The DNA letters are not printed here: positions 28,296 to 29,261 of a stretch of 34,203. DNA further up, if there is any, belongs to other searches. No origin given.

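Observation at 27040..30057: Foreign low-GC three-gene cassette (QW alpha/alpha-barrel membrane protein + HIT + cytidylate kinase): candidate uncharacterised nucleotide-centred system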

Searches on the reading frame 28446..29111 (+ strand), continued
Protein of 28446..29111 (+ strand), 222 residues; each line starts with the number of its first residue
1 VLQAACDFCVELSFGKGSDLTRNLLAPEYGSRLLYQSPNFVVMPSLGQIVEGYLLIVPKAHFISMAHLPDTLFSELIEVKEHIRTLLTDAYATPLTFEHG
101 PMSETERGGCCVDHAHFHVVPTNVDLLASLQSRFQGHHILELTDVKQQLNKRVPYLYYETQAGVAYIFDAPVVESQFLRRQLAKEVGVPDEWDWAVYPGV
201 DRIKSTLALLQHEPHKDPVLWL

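Call 50: fold_search(model_id=the predicted structure, library=pdb)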
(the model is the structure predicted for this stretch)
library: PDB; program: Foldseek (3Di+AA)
matches with E <= 10: 761; with E <= 0.001: 59
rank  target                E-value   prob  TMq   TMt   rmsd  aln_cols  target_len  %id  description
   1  8ro1_L1               1.1e-08  1.00  0.62  0.32   8.3       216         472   16  Structure of the C. elegans Intron Lariat Spliceosome double-primed for disassembly (ILS'') (released 2024-08-07)
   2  3jb9_c                2.1e-07  1.00  0.60  0.46   6.1       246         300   13  Cryo-EM structure of the yeast spliceosome at 3.6 angstrom resolution (released 2015-09-23)
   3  6id0_U                6.9e-07  1.00  0.66  0.44   5.3       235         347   14  Cryo-EM structure of a human intron lariat spliceosome prior to Prp43 loaded (ILS1 complex) at 2.9 angstrom resolution (released 2019-03-13)
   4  9l5r_U                1.1e-06  1.00  0.57  0.38   5.3       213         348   14  Cryo-EM structure of the thermophile spliceosome (state ILS) (released 2025-03-12)
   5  8ro1_L2               2.6e-06  1.00  0.59  0.38   5.8       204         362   15  Structure of the C. elegans Intron Lariat Spliceosome double-primed for disassembly (ILS'') (released 2024-08-07)
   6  8ro2_L2               3.1e-06  1.00  0.67  0.42   3.9       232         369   13  Integrative Structure of the human intron lariat Spliceosome (ILS'') (released 2024-09-18)
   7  2eo4                  3.5e-06  1.00  0.36  0.52   2.9        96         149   23  Crystal structure of hypothetical histidine triad nucleotide-binding protein ST2152 from Sulfolobus tokodaii strain7 (released 2007-10-02)
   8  3o0m_A                7.5e-06  1.00  0.41  0.63   3.1       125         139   20  Crystal structure of a ZN-bound histidine triad family protein from Mycobacterium smegmatis (released 2010-08-04)
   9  3imi_A                1.0e-05  1.00  0.43  0.64   6.6       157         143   16  2.01 Angstrom resolution crystal structure of a HIT family protein from Bacillus anthracis str. 'Ames Ancestor' (released 2009-08-18)
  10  1y23_C                1.2e-05  1.00  0.41  0.64   6.9       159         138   17  Crystal structure of a member of HIT family of proteins from bacillus subtilis (released 2004-12-07)
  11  3imi_B                1.3e-05  1.00  0.42  0.63   7.0       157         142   16  2.01 Angstrom resolution crystal structure of a HIT family protein from Bacillus anthracis str. 'Ames Ancestor' (released 2009-08-18)
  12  3lb5_C                1.6e-05  1.00  0.36  0.57  12.8       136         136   15  Crystal structure of Hit-like protein involved in cell-cycle regulation from Bartonella henselae with unknown ligand (released 2010-01-19)
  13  3l7x                  1.7e-05  1.00  0.40  0.53   6.8       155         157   21  The Crystal Structure of SMU.412c from Streptococcus mutans UA159 (released 2010-12-08)
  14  3lb5_B                2.8e-05  1.00  0.36  0.58  12.9       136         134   16  Crystal structure of Hit-like protein involved in cell-cycle regulation from Bartonella henselae with unknown ligand (released 2010-01-19)
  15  3imi_C                3.0e-05  1.00  0.41  0.62   3.2       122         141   17  2.01 Angstrom resolution crystal structure of a HIT family protein from Bacillus anthracis str. 'Ames Ancestor' (released 2009-08-18)
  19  3ano_B                3.0e-05  1.00  0.38  0.47  12.2       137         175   17  Crystal Structure of a Novel Diadenosine 5',5'''-P1,P4-Tetraphosphate Phosphorylase from Mycobacterium tuberculosis H3 (released 2011-05-18)
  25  2pof_A                5.0e-05  1.00  0.43  0.43   7.4       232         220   10  Crystal structure of CDP-diacylglycerol pyrophosphatase (released 2007-05-15)
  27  3wo5_B                6.0e-05  1.00  0.37  0.46  12.3       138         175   17  Crystal structure of S147Q of Rv2613c from Mycobacterium tuberculosis (released 2014-12-24)
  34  3ano_A                1.3e-04  1.00  0.35  0.47   4.5        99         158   24  Crystal Structure of a Novel Diadenosine 5',5'''-P1,P4-Tetraphosphate Phosphorylase from Mycobacterium tuberculosis H3 (released 2011-05-18)
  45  3wo5_A                2.0e-04  1.00  0.35  0.47   4.6       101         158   24  Crystal structure of S147Q of Rv2613c from Mycobacterium tuberculosis (released 2014-12-24)
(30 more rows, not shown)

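Call 66: search_dna_similar(query=window:28446-29111:+, collection=phages, mode=protein, max_evalue=0.001, max_rows=15)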
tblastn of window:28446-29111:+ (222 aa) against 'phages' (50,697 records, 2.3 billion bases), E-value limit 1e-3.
No match.

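Call 67: search_dna_similar(query=window:28446-29111:+, collection=plasmids, mode=protein, max_evalue=0.001, max_rows=15)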
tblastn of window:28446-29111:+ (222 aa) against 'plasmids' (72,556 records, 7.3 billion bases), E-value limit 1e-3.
Records with a match: 7; places in all: 7; records where one place covers at least 80% of the query: 5.
Best place of each record, by identity: <60% 7.
By first word of the organism name: Streptomyces 2; Lactococcus 2; Caulobacter 1; Parabacteroides 1; Rhizobium 1.
By predicted mobility (MOB-suite, as given by PLSDB): non-mobilizable 5; mobilizable 2.
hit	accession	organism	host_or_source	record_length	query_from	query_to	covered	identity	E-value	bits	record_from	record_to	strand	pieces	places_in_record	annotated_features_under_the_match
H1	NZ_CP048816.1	Caulobacter rhizosphaerae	cell culture,soil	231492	4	212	94%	28.8%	3e-11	69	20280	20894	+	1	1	hypothetical protein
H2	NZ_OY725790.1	Parabacteroides distasonis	-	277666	3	201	90%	29.8%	4e-17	87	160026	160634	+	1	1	HIT domain-containing protein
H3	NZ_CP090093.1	Rhizobium leguminosarum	Galega,Cell culture,Plant nodule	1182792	3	194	86%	30.6%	4e-26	112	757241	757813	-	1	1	record has no annotation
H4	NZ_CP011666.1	Streptomyces sp. Mg1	-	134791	6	207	91%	27.6%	8e-12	71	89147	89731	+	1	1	hypothetical protein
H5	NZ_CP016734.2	Lactococcus lactis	Single cell,Dairy fermentation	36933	31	207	80%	30.2%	7e-18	89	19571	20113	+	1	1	HIT domain-containing protein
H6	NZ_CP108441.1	Streptomyces sp. NBC_01278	-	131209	6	198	87%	26.8%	5e-13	74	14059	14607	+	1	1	hypothetical protein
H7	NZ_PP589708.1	Lactococcus sp.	Bacterial culture,Dairy environment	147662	55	207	69%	27.8%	4e-10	66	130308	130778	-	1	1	hypothetical protein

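Call 70: get_annotated_region(hit=H5, flank=6000)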
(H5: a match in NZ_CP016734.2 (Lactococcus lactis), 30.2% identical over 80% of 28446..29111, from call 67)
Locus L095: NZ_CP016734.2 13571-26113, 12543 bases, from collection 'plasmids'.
description: Lactococcus lactis subsp. lactis strain UC06 plasmid pUC06C, complete sequence
organism: Lactococcus lactis (NCBI taxid 1360)
taxonomy: Bacteria; Bacillota; Bacilli; Lactobacillales; Streptococcaceae; Lactococcus; Lactococcus lactis
host: -; source: Single cell,Dairy fermentation; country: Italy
typing (MOB-suite, as given by PLSDB): mobilizable; replicon rep_cluster_2422; relaxase MOB_Unknown
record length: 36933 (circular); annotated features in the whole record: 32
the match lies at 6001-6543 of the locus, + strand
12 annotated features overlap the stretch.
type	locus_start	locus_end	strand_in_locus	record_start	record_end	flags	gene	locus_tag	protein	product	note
CDS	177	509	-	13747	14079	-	-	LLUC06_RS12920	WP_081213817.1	type II toxin-antitoxin system PemK/MazF family toxin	-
CDS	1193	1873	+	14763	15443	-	-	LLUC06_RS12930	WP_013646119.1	IS6-like element IS1216 family transposase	-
CDS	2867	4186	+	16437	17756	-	-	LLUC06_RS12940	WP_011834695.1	IS4-like element IS1675 family transposase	-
CDS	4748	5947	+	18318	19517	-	-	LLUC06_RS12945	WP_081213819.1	aminotransferase class V-fold PLP-dependent enzyme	-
CDS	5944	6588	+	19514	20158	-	-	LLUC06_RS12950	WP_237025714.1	HIT domain-containing protein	-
CDS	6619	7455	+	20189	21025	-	-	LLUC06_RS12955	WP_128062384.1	hypothetical protein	-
CDS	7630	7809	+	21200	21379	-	-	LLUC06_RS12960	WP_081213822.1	hypothetical protein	-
CDS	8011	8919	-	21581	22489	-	-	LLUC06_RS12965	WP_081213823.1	hypothetical protein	-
CDS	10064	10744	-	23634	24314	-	-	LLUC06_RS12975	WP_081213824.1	IS6-like element ISS1S family transposase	-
CDS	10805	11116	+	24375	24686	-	-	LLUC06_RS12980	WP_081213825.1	pentapeptide repeat-containing protein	-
CDS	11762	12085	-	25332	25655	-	-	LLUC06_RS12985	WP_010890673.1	hypothetical protein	-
CDS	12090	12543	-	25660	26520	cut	-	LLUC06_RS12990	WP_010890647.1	hypothetical protein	-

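Call 71: get_annotated_region(hit=H2, flank=6000)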
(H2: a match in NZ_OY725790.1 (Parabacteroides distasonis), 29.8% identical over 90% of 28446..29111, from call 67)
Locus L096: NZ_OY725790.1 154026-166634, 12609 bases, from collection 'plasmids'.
description: Parabacteroides distasonis strain Parabacteroides distasonis TSDC17.2-1.1 plasmid 45, complete sequence
organism: Parabacteroides distasonis (NCBI taxid 823)
taxonomy: Bacteria; Bacteroidota; Bacteroidia; Bacteroidales; Tannerellaceae; Parabacteroides; Parabacteroides distasonis
host: -; source: -; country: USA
typing (MOB-suite, as given by PLSDB): non-mobilizable
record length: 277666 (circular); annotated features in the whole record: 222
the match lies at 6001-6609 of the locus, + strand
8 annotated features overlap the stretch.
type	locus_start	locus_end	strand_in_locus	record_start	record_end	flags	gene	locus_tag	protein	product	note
CDS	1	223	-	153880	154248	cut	-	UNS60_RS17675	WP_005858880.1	hypothetical protein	-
CDS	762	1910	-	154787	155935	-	-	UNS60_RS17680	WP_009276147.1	galactose-1-epimerase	GO:0005975 - carbohydrate metabolic process [Evidence IEA]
CDS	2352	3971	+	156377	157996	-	-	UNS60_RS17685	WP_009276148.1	FAD-dependent thymidylate synthase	GO:0006231 - dTMP biosynthetic process [Evidence IEA]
CDS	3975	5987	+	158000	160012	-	-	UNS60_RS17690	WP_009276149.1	ATP-binding protein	-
CDS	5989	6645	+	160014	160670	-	-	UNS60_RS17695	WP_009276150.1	HIT domain-containing protein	-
CDS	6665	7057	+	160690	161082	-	-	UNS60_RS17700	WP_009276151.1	hypothetical protein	-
CDS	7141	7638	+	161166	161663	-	-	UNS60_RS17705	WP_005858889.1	dihydrofolate reductase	-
CDS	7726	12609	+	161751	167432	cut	-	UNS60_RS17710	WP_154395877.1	alpha-2-macroglobulin family protein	-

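Call 72: get_annotated_region(hit=H1, flank=5000)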
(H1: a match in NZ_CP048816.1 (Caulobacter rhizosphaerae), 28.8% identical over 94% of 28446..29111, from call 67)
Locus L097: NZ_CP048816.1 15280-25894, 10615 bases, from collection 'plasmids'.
description: Caulobacter rhizosphaerae strain KCTC 52515 plasmid unnamed
organism: Caulobacter rhizosphaerae (NCBI taxid 2010972)
taxonomy: Bacteria; Pseudomonadota; Alphaproteobacteria; Caulobacterales; Caulobacteraceae; Caulobacter; Caulobacter rhizosphaerae
host: -; source: cell culture,soil; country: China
typing (MOB-suite, as given by PLSDB): non-mobilizable; replicon rep_cluster_1122; mating-pair formation MPF_T
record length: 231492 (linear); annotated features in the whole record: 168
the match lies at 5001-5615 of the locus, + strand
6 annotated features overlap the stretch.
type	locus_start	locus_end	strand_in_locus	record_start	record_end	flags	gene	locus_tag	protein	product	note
CDS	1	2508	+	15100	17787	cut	-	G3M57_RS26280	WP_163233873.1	TonB-dependent receptor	-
CDS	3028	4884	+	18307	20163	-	-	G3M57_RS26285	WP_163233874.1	class I SAM-dependent methyltransferase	-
CDS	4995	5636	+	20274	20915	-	-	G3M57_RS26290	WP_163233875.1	hypothetical protein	-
CDS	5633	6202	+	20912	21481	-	-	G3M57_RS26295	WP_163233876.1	hypothetical protein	-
CDS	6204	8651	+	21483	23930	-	-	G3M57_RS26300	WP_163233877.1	nucleoside triphosphate pyrophosphohydrolase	-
CDS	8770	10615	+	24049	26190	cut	-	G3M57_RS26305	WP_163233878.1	GNAT family N-acetyltransferase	-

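Call 73: get_annotated_region(hit=H4, flank=5000)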
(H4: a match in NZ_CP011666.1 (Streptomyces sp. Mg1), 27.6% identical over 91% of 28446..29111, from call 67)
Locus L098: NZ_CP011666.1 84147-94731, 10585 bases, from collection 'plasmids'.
description: Streptomyces sp. Mg1 plasmid pSMg1-2, complete sequence
organism: Streptomyces sp. Mg1 (NCBI taxid 465541)
taxonomy: Bacteria; Actinomycetota; Actinomycetes; Kitasatosporales; Streptomycetaceae; Streptomyces; Streptomyces sp. Mg1
host: -; source: -; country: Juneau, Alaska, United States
typing (MOB-suite, as given by PLSDB): non-mobilizable
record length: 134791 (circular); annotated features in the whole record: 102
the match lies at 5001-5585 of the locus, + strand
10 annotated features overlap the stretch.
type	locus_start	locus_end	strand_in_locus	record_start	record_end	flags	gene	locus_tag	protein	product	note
CDS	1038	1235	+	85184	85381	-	-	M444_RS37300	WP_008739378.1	hypothetical protein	-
CDS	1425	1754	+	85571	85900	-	-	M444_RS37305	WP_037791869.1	nucleoside triphosphate pyrophosphohydrolase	-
CDS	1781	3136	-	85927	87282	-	-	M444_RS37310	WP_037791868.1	methyltransferase domain-containing protein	-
CDS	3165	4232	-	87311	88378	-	-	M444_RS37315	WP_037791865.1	LysR family transcriptional regulator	GO:0006355 - regulation of DNA-templated transcription [Evidence IEA]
CDS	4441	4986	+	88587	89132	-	-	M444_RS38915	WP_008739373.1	hypothetical protein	-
CDS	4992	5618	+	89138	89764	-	-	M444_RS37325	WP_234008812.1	hypothetical protein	-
CDS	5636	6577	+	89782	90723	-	-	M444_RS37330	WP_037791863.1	hypothetical protein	-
CDS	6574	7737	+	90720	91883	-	-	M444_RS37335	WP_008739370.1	cysteine desulfurase family protein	-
CDS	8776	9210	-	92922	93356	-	-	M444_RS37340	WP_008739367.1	hypothetical protein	-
CDS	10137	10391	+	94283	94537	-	-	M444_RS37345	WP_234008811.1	hypothetical protein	-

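Call 82: search_solved_structures(query=A5, max_evalue=1)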
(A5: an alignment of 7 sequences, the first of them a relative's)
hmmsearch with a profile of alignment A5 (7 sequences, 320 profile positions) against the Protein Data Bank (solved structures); distinct sequences matched with E-value up to 1: 5.
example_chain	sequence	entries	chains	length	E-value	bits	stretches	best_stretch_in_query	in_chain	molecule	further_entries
8rd8_D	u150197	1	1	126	0.14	14.5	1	180-269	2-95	30S ribosomal protein S30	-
1nf8_A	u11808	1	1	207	0.18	14.2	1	237-306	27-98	phenazine biosynthesis protein phzD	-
1nf9_A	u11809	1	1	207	0.21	14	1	237-306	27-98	phenazine biosynthesis protein phzD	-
1xxl_A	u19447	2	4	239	0.27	13.6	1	224-287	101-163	YcgJ protein | ycgJ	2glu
3r77_A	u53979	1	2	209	0.32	13.4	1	240-308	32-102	Probable isochorismatase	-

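Call 87: search_protein_families(library=padloc, proteins=[L029:6227-7045:+, L029:7063-7884:+, L029:10076-10708:+, L029:5677-6177:+, L029:4835-5398:+, L030:2795-3580:+, L030:6106-6513:+, L030:2361-2777:+, L018:6248-7441:+, L018:5205-6122:-], max_evalue=0.01)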
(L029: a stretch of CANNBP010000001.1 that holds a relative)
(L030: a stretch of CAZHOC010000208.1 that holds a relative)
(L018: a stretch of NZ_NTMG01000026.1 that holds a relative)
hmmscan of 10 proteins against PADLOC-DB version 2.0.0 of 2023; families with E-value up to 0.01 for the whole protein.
L029:6227-7045:+ (273 aa): 0 families

L029:7063-7884:+ (274 aa): 0 families

L029:10076-10708:+ (211 aa): 0 families

L029:5677-6177:+ (167 aa): 0 families

L029:4835-5398:+ (188 aa): 1 family
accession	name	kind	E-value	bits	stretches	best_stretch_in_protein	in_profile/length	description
PDLC04133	mad1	-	0.00084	17.6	1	161-185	3-27/60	mads_1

L030:2795-3580:+ (262 aa): 0 families

L030:6106-6513:+ (136 aa): 0 families

L030:2361-2777:+ (139 aa): 0 families

L018:6248-7441:+ (398 aa): 0 families

L018:5205-6122:- (306 aa): 2 families
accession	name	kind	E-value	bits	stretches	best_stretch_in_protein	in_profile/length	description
PDLC02903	pVip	-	4.7e-12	43.9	1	61-241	7-163/257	Viperins not associated with kinases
PDLC02904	pVip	-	1.2e-07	29.6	1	61-251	10-177/262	Viperins associated with kinases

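Call 88: search_protein_families(library=pfam, proteins=[L018:6248-7441:+, L018:5205-6122:-, L018:7444-7869:-, L029:5677-6177:+, L029:4835-5398:+, L030:2361-2777:+, L030:992-2068:-, L096:3975-5984:+, L097:6204-8648:+, L095:6619-7452:+], max_evalue=0.001)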
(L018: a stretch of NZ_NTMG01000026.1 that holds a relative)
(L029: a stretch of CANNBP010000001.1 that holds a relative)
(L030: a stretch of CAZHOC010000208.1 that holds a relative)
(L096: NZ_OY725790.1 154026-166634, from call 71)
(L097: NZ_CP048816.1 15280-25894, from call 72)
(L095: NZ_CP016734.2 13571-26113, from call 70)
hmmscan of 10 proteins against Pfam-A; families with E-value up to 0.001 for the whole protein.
L018:6248-7441:+ (398 aa): 1 family
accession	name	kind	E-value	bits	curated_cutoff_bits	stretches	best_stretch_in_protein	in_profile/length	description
PF01941.24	AdoMet_Synthase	-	5e-179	595.7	27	1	3-393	1-394/395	S-adenosylmethionine synthetase (AdoMet synthetase)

L018:5205-6122:- (306 aa): 2 families
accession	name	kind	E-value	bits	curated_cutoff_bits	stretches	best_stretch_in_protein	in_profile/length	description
PF08608.17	Wyosine_form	-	1.9e-22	79.7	22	1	239-299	2-63/63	Wyosine base formation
PF04055.27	Radical_SAM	-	2.3e-22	80.3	29.5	1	59-235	2-165/166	Radical SAM superfamily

L018:7444-7869:- (142 aa): 1 family
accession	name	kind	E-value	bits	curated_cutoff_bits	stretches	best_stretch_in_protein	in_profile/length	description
PF01894.22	UPF0047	-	4.3e-41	140.2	27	1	26-139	1-117/117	Uncharacterised protein family UPF0047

L029:5677-6177:+ (167 aa): 0 families

L029:4835-5398:+ (188 aa): 2 families
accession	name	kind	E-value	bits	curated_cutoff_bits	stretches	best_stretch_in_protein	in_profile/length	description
PF00239.26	Resolvase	-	3.5e-43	147.6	23.3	1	2-136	1-144/145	Resolvase, N terminal domain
PF02796.21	HTH_7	-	3.8e-06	27.4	23.8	1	139-183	1-41/45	Helix-turn-helix domain of resolvase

L030:2361-2777:+ (139 aa): 1 family
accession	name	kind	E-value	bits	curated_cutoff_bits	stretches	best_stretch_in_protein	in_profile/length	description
PF12869.13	tRNA_anti-like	-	1.5e-11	44.5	23.5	1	27-130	34-140/146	tRNA_anti-like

L030:992-2068:- (359 aa): 2 families
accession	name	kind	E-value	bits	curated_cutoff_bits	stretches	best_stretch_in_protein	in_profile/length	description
PF04116.19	FA_hydroxylase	-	1.5e-26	93.8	31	1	84-232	3-132/132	Fatty acid hydroxylase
PF09360.15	zf-CDGSH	-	2.6e-16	60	29.5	2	289-315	21-48/48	Iron-binding zinc finger CDGSH type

L096:3975-5984:+ (670 aa): 5 families
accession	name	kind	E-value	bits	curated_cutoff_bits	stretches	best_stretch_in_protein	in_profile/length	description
PF00004.35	AAA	-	1.1e-24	87.7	21.2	1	440-573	2-130/131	ATPase family associated with various cellular activities (AAA)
PF00910.28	RNA_helicase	-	7.9e-05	23.5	21.5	0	440-506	2-60/105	RNA helicase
PF03215.21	Rad17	-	0.00037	20.9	23.8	0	433-474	43-83/186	Rad17 P-loop domain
PF13207.12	AAA_17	-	0.00078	20.2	27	0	443-466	2-25/136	AAA domain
PF07728.20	AAA_5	-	0.00084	19.8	22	0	439-466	2-30/139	AAA domain (dynein-related subfamily)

L097:6204-8648:+ (815 aa): 1 family
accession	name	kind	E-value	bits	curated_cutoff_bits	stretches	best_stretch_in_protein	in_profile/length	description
PF01503.22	PRA-PH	-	0.0003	21.6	21.3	1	638-708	13-83/86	Phosphoribosyl-ATP pyrophosphohydrolase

L095:6619-7452:+ (278 aa): 1 family
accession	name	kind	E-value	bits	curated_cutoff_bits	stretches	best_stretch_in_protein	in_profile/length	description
PF00892.27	EamA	-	8.8e-06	26.5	28.2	1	173-273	31-131/135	EamA-like transporter family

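Call 104: fold_search(model_id=the predicted structure, library=viral)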
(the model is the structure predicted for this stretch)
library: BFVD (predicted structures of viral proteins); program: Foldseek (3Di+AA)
matches with E <= 10: 592; with E <= 0.001: 2
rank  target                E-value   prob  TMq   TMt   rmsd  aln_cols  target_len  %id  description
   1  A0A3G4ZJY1            3.0e-05  1.00  0.34  0.14   5.3       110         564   17  HIT domain-containing protein [Terrestrivirus sp.]
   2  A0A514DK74            3.3e-04  1.00  0.39  0.55   3.1       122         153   16  Histidine triad nucleotide binding protein [Streptomyces phage Evy]
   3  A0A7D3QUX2            1.1e-03  1.00  0.30  0.24   9.0       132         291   15  Uncharacterized protein [Fadolivirus FV1/VV64]
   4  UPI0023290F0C         1.5e-03  1.00  0.38  0.45   4.3       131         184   16  (no name look-up for this kind of identifier)
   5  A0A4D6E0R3            1.5e-03  1.00  0.39  0.49   4.3       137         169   20  (no name in the UniProt tables at hand)
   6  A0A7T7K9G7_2          1.7e-03  0.96  0.41  0.08  19.6       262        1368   10  Putative replicase [Jaksystermes virus]
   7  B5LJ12                3.6e-03  0.98  0.33  0.40   8.9       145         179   18  HIT domain-containing protein [Mycobacterium phage Myrna]
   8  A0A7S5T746            6.7e-03  0.13  0.14  0.12  17.4       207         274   13  (no name in the UniProt tables at hand)
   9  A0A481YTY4            7.6e-03  0.84  0.41  0.26  12.9       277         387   13  Uncharacterized protein [Marseillevirus LCMAC103]
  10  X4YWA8                9.7e-03  0.97  0.32  0.41   5.8       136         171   15  HIT domain-containing protein [Lactococcus phage P078]
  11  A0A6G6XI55            1.2e-02  0.92  0.38  0.50  22.6       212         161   16  (no name in the UniProt tables at hand)
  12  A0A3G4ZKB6            1.2e-02  0.90  0.34  0.35   7.9       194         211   12  Uncharacterized protein [Terrestrivirus sp.]
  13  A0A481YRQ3            1.3e-02  0.69  0.29  0.09   7.7       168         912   13  Protein kinase [Marseillevirus LCMAC101]
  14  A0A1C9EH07            1.3e-02  0.93  0.31  0.43  10.0       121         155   21  Histidine triad nucleotide binding protein [Mycobacterium phage Tonenili]
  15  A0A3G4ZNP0            1.4e-02  0.97  0.35  0.31   5.0       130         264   17  M7GpppX diphosphatase [Terrestrivirus sp.]
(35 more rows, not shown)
